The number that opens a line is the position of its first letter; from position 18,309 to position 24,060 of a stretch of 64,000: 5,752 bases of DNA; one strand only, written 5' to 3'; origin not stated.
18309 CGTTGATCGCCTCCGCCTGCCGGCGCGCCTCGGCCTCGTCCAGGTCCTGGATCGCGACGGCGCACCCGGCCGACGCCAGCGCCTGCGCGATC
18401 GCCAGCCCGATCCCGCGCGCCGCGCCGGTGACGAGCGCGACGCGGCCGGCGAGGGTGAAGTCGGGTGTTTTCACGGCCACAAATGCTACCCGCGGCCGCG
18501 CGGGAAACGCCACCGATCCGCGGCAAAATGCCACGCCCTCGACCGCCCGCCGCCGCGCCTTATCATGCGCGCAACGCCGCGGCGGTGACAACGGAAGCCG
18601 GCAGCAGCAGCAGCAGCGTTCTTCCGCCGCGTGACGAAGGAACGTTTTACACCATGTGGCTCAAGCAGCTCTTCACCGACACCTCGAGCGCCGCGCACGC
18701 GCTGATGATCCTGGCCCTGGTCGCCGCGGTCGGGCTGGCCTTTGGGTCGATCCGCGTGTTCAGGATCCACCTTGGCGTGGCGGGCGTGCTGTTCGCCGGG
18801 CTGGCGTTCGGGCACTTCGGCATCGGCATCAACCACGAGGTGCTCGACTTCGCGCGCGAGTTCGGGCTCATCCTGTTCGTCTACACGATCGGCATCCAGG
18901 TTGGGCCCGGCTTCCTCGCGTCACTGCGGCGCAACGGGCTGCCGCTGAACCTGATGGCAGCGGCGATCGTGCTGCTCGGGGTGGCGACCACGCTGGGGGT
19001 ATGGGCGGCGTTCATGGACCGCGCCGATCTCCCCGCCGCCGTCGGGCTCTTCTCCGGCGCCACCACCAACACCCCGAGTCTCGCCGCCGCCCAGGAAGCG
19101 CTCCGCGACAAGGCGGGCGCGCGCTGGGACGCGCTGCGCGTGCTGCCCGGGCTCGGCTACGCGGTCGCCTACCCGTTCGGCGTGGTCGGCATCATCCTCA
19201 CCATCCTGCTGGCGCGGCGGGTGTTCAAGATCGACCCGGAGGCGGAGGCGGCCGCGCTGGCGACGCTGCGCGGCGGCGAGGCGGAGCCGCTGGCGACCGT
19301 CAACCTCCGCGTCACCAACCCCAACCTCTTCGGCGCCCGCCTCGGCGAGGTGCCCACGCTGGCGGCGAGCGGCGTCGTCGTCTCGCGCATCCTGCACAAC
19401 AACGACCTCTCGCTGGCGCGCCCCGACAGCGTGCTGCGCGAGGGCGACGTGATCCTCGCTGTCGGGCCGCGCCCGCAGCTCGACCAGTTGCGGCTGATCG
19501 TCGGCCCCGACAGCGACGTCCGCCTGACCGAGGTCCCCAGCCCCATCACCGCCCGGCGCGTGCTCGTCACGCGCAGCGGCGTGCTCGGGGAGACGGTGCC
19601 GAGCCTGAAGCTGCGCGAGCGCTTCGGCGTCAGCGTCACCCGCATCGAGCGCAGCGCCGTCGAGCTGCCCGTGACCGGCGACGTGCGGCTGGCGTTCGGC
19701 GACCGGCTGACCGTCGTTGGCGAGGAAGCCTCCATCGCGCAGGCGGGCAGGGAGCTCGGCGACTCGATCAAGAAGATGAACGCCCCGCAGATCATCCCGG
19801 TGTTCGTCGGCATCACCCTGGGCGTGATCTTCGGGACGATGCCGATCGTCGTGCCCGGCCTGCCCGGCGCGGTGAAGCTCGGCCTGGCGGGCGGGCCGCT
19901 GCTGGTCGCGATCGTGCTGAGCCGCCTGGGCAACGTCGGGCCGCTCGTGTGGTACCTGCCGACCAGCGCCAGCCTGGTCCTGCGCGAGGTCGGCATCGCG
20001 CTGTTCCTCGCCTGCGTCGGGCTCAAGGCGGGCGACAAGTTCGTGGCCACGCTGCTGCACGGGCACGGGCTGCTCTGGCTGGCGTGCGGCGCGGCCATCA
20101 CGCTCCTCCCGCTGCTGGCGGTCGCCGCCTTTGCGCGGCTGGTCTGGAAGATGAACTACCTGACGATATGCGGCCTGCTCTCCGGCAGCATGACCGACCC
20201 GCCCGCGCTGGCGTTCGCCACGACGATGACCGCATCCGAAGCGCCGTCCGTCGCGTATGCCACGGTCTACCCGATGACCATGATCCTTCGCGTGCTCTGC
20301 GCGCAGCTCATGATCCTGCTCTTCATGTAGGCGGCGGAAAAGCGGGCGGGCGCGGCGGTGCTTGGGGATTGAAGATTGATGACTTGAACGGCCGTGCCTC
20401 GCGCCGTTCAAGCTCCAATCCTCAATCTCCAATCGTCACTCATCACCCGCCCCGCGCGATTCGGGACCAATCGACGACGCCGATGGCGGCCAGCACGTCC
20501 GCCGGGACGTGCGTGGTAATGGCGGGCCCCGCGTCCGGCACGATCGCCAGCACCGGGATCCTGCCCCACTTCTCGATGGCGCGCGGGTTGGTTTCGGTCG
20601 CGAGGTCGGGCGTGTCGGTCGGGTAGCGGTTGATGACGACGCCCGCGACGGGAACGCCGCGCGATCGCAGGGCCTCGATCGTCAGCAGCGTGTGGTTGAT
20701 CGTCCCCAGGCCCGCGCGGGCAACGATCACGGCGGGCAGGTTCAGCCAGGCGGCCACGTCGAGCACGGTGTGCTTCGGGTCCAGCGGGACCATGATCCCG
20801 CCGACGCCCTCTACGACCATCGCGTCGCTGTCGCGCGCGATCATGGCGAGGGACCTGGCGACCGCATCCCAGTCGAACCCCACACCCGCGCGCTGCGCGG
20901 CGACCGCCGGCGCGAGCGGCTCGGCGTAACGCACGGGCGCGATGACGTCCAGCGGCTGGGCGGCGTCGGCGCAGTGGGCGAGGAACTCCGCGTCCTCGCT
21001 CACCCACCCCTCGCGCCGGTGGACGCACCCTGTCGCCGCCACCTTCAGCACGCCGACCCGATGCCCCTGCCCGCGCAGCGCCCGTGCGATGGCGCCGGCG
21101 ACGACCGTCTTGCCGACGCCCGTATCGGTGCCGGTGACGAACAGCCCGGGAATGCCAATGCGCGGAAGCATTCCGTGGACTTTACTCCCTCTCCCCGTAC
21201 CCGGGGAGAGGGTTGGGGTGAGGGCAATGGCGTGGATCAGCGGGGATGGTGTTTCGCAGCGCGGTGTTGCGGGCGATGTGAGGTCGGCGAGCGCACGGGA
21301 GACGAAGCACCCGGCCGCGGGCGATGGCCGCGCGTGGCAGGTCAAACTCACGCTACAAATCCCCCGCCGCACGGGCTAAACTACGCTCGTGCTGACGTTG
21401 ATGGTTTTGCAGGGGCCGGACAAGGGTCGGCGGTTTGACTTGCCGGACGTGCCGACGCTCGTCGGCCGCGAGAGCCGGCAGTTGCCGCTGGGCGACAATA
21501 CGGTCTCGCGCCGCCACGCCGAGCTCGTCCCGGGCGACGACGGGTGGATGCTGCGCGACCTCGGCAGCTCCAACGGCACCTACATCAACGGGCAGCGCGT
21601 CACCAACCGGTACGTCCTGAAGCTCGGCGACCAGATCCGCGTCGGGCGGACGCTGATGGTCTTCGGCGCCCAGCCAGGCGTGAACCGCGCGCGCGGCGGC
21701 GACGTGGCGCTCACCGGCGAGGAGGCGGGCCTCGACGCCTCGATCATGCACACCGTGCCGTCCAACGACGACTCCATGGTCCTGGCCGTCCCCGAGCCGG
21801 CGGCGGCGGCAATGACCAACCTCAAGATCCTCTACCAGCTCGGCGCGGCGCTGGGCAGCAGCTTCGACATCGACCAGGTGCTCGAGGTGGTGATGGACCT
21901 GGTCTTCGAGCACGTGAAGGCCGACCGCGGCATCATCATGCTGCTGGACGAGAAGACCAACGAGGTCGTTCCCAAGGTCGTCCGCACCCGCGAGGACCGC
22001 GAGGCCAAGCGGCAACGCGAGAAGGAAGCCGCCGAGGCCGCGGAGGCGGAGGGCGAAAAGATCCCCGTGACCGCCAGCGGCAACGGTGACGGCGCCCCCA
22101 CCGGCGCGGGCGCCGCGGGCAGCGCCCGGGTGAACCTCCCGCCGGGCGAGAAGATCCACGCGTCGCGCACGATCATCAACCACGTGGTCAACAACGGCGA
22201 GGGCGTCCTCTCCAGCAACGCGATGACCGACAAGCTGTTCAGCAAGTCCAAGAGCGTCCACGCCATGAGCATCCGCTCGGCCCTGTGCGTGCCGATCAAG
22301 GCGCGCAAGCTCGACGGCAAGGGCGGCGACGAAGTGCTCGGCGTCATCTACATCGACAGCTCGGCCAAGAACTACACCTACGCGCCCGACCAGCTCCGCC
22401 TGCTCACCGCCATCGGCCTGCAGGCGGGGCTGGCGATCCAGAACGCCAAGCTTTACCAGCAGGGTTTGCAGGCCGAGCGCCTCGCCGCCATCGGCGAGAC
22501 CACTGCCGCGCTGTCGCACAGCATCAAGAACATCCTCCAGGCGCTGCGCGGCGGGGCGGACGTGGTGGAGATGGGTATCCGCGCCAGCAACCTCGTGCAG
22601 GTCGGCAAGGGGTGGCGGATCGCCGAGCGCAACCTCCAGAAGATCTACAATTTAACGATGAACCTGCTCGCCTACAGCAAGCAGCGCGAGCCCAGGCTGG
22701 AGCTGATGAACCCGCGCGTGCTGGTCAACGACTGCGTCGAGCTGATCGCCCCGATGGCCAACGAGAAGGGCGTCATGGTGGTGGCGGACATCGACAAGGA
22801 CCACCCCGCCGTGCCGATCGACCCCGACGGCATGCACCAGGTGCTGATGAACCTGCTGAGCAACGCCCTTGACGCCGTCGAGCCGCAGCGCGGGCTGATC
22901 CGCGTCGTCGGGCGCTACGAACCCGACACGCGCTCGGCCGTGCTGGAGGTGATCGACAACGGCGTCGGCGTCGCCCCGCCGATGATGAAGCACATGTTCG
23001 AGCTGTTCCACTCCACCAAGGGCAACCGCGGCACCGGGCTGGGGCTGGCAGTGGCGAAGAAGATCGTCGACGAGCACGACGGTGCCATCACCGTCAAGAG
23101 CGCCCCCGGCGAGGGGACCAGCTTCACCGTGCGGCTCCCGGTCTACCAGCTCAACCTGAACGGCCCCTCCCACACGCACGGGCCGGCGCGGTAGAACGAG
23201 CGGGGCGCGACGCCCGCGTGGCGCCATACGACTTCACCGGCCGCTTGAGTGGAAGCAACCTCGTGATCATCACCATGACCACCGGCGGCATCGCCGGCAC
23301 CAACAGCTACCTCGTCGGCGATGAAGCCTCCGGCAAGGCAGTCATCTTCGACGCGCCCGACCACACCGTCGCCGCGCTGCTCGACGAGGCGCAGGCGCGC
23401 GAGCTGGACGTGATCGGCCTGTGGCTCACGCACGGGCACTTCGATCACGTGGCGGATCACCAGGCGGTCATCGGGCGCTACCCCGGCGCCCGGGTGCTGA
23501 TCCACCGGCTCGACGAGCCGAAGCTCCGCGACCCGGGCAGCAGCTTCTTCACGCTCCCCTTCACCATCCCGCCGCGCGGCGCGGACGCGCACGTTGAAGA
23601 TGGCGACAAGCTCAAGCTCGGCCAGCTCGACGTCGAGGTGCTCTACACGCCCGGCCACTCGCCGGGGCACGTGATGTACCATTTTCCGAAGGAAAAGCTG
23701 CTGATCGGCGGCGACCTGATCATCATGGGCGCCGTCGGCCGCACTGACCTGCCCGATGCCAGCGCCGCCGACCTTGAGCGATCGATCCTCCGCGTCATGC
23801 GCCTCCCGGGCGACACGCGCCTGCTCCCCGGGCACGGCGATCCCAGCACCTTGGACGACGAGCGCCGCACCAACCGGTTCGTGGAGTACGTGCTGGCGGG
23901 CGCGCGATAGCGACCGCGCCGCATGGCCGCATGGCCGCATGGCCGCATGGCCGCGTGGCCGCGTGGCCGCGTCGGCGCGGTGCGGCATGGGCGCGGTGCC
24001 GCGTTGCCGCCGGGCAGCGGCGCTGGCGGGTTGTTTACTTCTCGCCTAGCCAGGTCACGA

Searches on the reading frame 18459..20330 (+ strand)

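Call 92: search_protein_families(library=pfam, proteins=[window:18459-20330:+], max_evalue=0.00001)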
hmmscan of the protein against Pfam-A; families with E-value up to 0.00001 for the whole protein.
window:18459-20330:+ (623 aa): 2 families
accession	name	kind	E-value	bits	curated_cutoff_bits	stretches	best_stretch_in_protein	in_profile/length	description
PF06826.17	Asp-Al_Ex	-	3.9e-83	277.7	27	2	448-619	2-166/167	Predicted Permease Membrane Region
PF02080.26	TrkA_C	-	8.7e-20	70.8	27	2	370-433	7-70/71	TrkA-C domain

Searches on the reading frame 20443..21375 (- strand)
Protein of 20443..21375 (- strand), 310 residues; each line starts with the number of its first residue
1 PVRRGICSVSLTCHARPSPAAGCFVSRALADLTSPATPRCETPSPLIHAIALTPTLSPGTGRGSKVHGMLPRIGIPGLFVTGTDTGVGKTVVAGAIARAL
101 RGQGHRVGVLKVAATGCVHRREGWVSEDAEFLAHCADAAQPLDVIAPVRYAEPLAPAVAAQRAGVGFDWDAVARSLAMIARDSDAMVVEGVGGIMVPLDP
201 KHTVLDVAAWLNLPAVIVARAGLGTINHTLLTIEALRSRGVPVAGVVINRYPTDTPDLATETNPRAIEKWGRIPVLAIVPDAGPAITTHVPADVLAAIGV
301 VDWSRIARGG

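Call 92: search_protein_families(library=pfam, proteins=[window:20443-21375:-], max_evalue=0.00001)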
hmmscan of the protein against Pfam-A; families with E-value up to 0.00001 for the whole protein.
window:20443-21375:- (310 aa): 2 families
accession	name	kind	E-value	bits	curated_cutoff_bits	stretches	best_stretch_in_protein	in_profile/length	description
PF13500.12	AAA_26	-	1.4e-49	169.1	27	1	77-281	2-190/198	AAA domain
PF01656.29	CbiA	-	1.9e-12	47.7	25.4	1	79-281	2-111/125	CobQ/CobB/MinD/ParA nucleotide binding domain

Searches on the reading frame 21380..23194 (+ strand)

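Call 92: search_protein_families(library=pfam, proteins=[window:21380-23194:+], max_evalue=0.00001)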
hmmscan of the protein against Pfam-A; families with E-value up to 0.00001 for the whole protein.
window:21380-23194:+ (604 aa): 6 families
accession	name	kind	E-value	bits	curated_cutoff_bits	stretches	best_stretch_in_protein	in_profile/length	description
PF02518.31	HATPase_c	-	2.1e-25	89.7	26.4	1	481-589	2-110/111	Histidine kinase-, DNA gyrase B-, and HSP90-like ATPase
PF00498.31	FHA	-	3.1e-18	66.4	20.7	1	27-89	2-67/67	FHA domain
PF16697.10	Yop-YscD_cpl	-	7.5e-18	65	33.2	1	9-98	2-93/94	Inner membrane component of T3SS, cytoplasmic domain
PF01590.32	GAF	-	3.3e-13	50.7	22.4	1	163-353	1-133/133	GAF domain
PF13492.12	GAF_3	-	5.8e-09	36.9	27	0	281-355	61-129/129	GAF domain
PF13185.12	GAF_2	-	5.8e-09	36.7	28.6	1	163-354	3-136/136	GAF domain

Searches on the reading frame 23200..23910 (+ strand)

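Call 94: search_protein_families(library=pfam, proteins=[window:23200-23910:+], max_evalue=0.00001)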
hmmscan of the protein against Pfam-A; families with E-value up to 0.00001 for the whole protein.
window:23200-23910:+ (236 aa): 1 family
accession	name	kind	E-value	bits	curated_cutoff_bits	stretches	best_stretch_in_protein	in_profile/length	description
PF00753.33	Lactamase_B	-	8.8e-24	85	22.7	1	33-212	5-196/196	Metallo-beta-lactamase superfamily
